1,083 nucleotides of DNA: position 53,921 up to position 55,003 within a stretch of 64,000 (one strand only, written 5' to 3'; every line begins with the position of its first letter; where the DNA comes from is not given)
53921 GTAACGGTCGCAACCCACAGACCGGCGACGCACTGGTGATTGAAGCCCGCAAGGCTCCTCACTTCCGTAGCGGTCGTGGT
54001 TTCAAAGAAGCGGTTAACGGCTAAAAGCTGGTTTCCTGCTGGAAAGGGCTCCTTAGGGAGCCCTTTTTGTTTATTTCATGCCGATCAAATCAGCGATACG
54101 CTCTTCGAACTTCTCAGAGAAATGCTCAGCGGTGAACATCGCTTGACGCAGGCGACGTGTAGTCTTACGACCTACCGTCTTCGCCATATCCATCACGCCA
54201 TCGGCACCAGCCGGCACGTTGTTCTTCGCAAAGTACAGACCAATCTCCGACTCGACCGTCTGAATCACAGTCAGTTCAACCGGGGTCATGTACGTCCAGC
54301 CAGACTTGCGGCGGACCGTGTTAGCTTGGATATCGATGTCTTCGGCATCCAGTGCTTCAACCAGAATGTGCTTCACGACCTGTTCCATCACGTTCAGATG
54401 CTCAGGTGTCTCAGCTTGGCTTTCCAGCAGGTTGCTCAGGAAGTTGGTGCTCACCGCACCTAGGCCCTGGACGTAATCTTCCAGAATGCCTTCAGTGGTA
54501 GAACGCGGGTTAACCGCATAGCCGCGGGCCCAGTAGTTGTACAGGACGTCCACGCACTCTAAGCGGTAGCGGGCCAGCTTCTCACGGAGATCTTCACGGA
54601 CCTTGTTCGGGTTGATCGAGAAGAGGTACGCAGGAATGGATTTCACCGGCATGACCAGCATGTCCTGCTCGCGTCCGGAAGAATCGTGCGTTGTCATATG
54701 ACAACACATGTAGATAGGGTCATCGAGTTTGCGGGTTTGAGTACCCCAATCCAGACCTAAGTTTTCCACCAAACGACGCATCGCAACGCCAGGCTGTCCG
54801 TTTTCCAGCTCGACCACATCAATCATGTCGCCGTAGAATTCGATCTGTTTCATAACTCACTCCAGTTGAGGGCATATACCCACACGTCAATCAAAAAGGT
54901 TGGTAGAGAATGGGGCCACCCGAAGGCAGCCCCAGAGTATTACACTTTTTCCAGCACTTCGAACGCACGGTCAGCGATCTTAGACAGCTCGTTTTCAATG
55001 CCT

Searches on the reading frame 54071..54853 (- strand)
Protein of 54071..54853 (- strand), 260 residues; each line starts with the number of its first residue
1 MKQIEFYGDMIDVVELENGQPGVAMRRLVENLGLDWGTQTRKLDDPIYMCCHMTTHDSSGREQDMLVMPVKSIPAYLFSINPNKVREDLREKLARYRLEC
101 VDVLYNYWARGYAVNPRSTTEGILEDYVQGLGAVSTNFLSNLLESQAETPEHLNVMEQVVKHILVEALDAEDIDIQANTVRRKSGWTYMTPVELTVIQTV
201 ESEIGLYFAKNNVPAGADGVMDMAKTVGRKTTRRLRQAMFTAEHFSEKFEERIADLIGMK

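Call 73: search_protein_families(library=pfam, max_evalue=0.001, proteins=[window:54071-54853:-])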
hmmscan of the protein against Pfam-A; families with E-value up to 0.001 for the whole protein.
window:54071-54853:- (260 aa): 1 family
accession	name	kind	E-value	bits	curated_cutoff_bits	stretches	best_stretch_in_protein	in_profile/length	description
PF10547.14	P22_AR_N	-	1e-33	116.4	30.7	1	3-113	2-114/115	P22_AR N-terminal domain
